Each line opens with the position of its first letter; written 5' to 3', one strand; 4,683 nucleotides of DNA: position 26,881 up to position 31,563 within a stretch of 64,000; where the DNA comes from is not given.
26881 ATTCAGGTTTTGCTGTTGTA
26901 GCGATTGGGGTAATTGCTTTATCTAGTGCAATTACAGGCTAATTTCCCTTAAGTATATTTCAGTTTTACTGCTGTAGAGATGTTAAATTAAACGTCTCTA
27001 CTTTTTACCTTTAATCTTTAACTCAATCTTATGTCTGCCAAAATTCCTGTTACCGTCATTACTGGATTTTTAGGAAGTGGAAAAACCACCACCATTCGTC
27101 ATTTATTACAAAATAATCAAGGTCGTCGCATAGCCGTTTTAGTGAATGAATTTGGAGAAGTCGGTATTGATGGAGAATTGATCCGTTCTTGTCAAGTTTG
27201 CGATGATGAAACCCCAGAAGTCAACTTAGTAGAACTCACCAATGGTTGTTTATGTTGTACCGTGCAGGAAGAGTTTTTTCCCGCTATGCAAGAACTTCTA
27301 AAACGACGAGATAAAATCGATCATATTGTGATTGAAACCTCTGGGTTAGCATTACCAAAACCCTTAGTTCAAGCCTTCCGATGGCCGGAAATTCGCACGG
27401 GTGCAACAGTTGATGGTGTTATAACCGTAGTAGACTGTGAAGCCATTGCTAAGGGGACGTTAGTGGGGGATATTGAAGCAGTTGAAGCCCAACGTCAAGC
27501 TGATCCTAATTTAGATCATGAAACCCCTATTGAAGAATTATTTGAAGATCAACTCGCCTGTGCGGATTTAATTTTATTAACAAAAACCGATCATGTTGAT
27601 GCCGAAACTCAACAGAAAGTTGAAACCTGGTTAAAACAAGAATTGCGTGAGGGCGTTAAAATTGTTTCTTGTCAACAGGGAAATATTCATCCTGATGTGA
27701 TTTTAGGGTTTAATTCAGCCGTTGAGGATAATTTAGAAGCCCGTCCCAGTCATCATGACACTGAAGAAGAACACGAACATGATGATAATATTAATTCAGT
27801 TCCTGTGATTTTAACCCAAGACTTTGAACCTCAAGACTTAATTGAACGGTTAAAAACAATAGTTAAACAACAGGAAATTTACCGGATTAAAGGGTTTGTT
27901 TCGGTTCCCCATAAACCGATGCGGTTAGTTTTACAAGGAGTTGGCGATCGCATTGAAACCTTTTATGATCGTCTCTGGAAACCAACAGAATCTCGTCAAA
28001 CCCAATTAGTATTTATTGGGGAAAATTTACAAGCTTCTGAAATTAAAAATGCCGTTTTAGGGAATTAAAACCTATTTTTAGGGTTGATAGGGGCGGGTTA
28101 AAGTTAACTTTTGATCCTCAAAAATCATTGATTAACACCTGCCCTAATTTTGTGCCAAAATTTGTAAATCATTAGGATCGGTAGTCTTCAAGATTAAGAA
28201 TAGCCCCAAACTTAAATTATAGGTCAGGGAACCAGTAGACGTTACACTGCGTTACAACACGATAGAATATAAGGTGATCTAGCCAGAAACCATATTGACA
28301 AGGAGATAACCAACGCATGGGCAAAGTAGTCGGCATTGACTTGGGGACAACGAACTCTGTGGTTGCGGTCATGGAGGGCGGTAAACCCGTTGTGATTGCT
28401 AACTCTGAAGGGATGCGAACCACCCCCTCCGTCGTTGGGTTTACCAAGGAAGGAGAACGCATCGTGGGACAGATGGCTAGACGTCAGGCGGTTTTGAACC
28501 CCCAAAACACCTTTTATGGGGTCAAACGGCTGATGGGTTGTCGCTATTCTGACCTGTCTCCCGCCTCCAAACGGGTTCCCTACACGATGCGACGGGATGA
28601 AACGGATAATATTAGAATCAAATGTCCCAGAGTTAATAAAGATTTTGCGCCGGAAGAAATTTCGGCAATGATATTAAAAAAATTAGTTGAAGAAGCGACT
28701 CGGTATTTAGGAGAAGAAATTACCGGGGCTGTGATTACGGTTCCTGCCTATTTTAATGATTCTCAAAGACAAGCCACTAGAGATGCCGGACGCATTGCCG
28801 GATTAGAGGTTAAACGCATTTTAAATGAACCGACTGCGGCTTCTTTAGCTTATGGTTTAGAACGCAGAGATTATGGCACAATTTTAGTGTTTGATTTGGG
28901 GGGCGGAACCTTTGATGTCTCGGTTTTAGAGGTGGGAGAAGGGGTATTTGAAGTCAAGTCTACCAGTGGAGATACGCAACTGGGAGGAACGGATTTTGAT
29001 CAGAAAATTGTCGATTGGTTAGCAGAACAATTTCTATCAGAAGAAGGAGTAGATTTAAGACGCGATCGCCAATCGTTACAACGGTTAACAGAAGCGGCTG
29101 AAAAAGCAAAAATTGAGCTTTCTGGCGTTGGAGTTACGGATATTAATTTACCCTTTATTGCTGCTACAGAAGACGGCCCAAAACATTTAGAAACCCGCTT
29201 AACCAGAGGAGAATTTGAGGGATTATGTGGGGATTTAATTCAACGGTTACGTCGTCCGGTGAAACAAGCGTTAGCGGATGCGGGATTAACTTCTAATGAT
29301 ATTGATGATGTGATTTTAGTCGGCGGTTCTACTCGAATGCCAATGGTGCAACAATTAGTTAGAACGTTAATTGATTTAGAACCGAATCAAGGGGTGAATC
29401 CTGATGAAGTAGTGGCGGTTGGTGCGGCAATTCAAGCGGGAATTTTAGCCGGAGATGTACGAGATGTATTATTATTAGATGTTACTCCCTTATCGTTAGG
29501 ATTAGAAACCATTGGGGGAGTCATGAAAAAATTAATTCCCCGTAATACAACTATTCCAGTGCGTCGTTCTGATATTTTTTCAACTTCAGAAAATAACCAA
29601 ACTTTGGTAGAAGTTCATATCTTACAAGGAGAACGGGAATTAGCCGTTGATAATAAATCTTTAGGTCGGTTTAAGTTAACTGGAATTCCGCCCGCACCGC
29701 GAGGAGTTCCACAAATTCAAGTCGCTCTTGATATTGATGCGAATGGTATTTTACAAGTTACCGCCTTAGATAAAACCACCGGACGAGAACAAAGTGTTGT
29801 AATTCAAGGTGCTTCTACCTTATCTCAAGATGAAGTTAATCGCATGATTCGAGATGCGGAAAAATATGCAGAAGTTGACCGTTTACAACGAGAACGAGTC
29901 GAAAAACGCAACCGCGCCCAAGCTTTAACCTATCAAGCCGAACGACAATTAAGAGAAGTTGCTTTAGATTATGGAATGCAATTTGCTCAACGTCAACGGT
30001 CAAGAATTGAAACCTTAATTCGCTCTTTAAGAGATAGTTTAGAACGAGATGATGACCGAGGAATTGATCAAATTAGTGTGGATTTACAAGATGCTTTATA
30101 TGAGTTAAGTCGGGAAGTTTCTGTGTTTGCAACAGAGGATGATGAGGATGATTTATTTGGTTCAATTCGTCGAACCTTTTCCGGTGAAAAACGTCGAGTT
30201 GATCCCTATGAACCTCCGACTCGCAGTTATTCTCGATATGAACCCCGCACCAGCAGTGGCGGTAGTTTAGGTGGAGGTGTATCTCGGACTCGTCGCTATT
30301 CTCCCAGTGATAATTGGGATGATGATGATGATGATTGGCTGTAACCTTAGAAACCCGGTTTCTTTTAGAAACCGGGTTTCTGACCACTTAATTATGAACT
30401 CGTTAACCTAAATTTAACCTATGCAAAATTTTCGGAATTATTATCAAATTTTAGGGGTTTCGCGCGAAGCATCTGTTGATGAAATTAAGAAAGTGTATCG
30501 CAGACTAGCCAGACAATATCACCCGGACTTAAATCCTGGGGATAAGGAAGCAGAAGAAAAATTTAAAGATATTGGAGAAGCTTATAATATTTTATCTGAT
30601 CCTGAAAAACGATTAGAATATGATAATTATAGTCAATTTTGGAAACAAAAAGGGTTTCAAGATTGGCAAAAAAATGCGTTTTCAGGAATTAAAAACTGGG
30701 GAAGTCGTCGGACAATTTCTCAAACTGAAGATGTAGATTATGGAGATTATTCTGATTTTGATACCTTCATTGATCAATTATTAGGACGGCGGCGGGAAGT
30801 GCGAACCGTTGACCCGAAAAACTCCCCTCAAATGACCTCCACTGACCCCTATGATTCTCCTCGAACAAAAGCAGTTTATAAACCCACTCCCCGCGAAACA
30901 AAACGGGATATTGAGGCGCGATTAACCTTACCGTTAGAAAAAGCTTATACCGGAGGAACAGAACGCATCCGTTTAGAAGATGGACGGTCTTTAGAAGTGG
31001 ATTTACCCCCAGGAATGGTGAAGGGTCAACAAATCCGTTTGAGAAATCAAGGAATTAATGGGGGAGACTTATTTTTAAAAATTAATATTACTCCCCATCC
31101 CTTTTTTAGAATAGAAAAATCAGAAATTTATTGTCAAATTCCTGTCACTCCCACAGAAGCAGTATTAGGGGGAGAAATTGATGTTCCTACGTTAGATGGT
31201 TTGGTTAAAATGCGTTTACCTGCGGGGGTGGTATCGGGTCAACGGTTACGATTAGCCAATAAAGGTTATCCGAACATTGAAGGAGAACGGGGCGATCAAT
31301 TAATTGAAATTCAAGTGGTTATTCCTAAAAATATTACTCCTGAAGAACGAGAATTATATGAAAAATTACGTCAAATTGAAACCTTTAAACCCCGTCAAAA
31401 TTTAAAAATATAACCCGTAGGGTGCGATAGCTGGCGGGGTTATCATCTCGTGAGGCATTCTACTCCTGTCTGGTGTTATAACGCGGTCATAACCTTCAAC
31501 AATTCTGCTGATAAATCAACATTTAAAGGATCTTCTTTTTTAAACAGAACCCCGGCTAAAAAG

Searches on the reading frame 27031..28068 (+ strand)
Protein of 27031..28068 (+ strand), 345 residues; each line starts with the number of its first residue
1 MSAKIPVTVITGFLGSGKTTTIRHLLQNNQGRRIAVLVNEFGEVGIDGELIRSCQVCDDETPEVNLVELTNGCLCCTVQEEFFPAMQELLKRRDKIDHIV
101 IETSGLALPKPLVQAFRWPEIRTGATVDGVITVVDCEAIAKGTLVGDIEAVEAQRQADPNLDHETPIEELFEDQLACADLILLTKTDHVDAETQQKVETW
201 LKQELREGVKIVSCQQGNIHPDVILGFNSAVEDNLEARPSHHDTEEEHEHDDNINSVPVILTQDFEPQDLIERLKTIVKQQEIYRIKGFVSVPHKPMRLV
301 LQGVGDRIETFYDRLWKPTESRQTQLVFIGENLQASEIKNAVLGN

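Call 4: search_protein_families(library=pfam, proteins=[window:27031-28068:+])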
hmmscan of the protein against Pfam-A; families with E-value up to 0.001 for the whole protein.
window:27031-28068:+ (345 aa): 3 families
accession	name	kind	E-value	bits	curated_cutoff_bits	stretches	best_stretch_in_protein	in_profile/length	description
PF02492.25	cobW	-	8.6e-60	201.8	20.7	1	6-211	1-178/180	CobW/HypB/UreG, nucleotide-binding domain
PF07683.19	CobW_C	-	1.8e-18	66.6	22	1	255-341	2-89/94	Cobalamin synthesis protein cobW C-terminal domain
PF13401.12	AAA_22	-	3.7e-05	24.5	27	1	7-76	7-65/130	AAA domain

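Call 5: search_protein_families(library=ncbifam, proteins=[window:27031-28068:+])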
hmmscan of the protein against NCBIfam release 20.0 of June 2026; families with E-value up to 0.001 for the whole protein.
window:27031-28068:+ (345 aa): 5 families
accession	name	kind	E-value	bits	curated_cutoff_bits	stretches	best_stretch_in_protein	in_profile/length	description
TIGR02475.1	CobW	equivalog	7.6e-151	501.8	332.1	1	3-341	2-341/342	cobalamin biosynthesis protein CobW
NF038288.1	chaper_GTP_ZigA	equivalog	3.4e-48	164.5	600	1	5-295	1-293/390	zinc metallochaperone GTPase ZigA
NF008578.0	PRK11537.1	equivalog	1.4e-46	159.2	361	1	4-342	3-313/318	GTPase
NF041053.1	CobW_rel_Se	equivalog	5.9e-17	62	180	1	8-138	4-127/195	CobW-related selenoprotein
NF047431.1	hiber_recruit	equivalog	1.9e-10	40.2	375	1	5-202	2-202/402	ribosome hibernation factor-recruiting GTPase MRF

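Call 66: find_encoding_contigs(protein=window:27031-28068:+, flank=3000, max_places=4)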
Protein window:27031-28068:+ (345 aa): 2 contigs read that carry it; 1 place shown.
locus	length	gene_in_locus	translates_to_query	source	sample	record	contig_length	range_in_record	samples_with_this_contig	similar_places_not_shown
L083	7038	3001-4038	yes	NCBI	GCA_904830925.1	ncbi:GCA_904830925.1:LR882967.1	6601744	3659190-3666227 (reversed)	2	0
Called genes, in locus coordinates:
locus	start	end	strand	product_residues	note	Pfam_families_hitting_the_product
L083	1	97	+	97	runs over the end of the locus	PF03992:ABM (weak)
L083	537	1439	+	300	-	-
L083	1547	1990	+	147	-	PF21291:CYNS_N (weak), PF02560:Cyanate_lyase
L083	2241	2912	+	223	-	PF04955:HupE_UreJ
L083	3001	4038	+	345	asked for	PF02492:cobW, PF07683:CobW_C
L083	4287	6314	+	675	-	PF00012:HSP70, PF06723:MreB_Mbl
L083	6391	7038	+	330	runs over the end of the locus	PF00226:DnaJ, PF01556:DnaJ_C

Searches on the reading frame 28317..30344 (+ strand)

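Call 4: search_protein_families(library=pfam, proteins=[window:28317-30344:+])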
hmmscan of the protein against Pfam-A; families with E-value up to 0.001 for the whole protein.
window:28317-30344:+ (675 aa): 2 families
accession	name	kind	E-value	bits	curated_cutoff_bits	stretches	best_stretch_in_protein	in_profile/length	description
PF00012.26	HSP70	-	4.2e-243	808.4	20.6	1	4-598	1-594/599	Hsp70 protein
PF06723.19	MreB_Mbl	-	2.4e-16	59.9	27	1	98-372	56-317/327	MreB/Mbl protein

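Call 5: search_protein_families(library=ncbifam, proteins=[window:28317-30344:+])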
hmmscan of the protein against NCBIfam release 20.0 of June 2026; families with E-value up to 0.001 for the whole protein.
window:28317-30344:+ (675 aa): 15 families
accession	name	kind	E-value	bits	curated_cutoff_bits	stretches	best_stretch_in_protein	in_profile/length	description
NF009946.0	PRK13410.1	equivalog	0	1194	1019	1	1-674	1-668/669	molecular chaperone DnaK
NF001413.0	PRK00290.1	equivalog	1.4e-275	915.6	648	1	1-605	1-598/625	molecular chaperone DnaK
TIGR02350.1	prok_dnaK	equivalog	2.3e-273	908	822.55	1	3-601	1-594/596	molecular chaperone DnaK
NF009947.0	PRK13411.1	equivalog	4.4e-254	844.5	1002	1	1-604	1-602/662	molecular chaperone DnaK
NF003520.0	PRK05183.1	subfamily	1.2e-182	608.6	620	1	4-592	21-595/621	Fe-S protein assembly chaperone HscA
TIGR01991.1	HscA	equivalog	3.1e-179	597.3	708.55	1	4-592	1-575/600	Fe-S protein assembly chaperone HscA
NF002399.0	PRK01433.1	equivalog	2.1e-118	396.5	743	1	4-592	21-568/595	Fe-S protein assembly chaperone HscA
NF008673.0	PRK11678.1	equivalog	1.9e-23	83.1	331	2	113-209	127-231/450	molecular chaperone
NF011660.0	PRK15080.1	equivalog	7.8e-16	58.1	182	1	117-221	76-175/277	ethanolamine utilization protein EutJ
TIGR02529.1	EutJ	subfamily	9.6e-15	54.7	152.1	1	117-222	43-143/239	ethanolamine utilization protein EutJ family protein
NF010539.0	PRK13927.1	subfamily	2.3e-14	53.1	293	1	97-241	60-200/339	rod shape-determining protein MreB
TIGR00904.1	mreB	subfamily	2.2e-12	46.7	365.75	1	118-239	81-197/334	MreB/Mrl family cell shape determining protein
NF010540.1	PRK13929.1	exception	8.2e-11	41.5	515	1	113-371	74-321/334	rod-share determining protein MreBH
NF040964.1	MamK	subfamily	0.00031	19.9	400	0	5-205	3-162/335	MamK family actin-like protein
TIGR01312.1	XylB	equivalog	0.00075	18.1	380.25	0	327-381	389-442/481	xylulokinase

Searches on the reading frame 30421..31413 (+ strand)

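Call 4: search_protein_families(library=pfam, proteins=[window:30421-31413:+])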
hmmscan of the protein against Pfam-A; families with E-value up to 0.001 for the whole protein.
window:30421-31413:+ (330 aa): 2 families
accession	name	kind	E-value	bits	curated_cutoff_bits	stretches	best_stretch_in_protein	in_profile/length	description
PF01556.23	DnaJ_C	-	3.1e-38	131.6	26.6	1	164-302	1-152/152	DnaJ C terminal domain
PF00226.36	DnaJ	-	1.1e-28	99.5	27.8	1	6-68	1-63/63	DnaJ domain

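Call 5: search_protein_families(library=ncbifam, proteins=[window:30421-31413:+])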
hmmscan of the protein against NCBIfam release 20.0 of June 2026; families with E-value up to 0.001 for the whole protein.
window:30421-31413:+ (330 aa): 15 families
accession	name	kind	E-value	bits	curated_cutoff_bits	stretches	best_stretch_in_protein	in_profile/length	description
NF010892.0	PRK14299.1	equivalog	6.7e-71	238.9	392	2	160-319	128-286/291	chaperone protein DnaJ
TIGR02349.1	DnaJ_bact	equivalog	5.9e-66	223.3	377.2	2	186-318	213-352/354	molecular chaperone DnaJ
NF008035.0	PRK10767.1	subfamily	2.9e-61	207.6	338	2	184-320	205-348/374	molecular chaperone DnaJ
NF010872.0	PRK14279.1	equivalog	3.2e-54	184.5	556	2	5-110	9-111/394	molecular chaperone DnaJ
NF007618.0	PRK10266.1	equivalog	6.1e-52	177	403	1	3-327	2-302/306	curved DNA-binding protein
NF010894.0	PRK14301.1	equivalog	6.4e-49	166.9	548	2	5-73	4-72/373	chaperone protein DnaJ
NF010874.0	PRK14281.1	equivalog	6.4e-48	163.8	619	2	5-71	3-69/397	chaperone protein DnaJ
NF010885.0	PRK14292.1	equivalog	3.3e-47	161.3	585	2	185-315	209-344/371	chaperone protein DnaJ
NF010871.0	PRK14278.1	equivalog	1e-44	153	502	2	5-69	3-66/378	molecular chaperone DnaJ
NF037946.1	terminal_TopJ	equivalog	3.8e-38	131.5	300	2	2-70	2-69/810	terminal organelle assembly protein TopJ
TIGR03835.1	termin_org_DnaJ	equivalog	2.1e-28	99.2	512.25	2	5-71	2-67/871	terminal organelle assembly protein TopJ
NF050028.1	CldAdptActJ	equivalog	7.9e-13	48.7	150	1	5-66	2-68/93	cold adaptation protein ActJcold adaptation protein ActJ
NF006948.0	PRK09430.1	equivalog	3.5e-06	26.8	162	1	4-58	199-260/267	co-chaperone DjlA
TIGR00714.1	hscB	equivalog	0.00089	19.4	46.75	0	22-67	8-56/156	Fe-S protein assembly co-chaperone HscB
NF006504.0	PRK08937.3-4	equivalog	0.00093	18.6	256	0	3-56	200-258/268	adenylosuccinate lyase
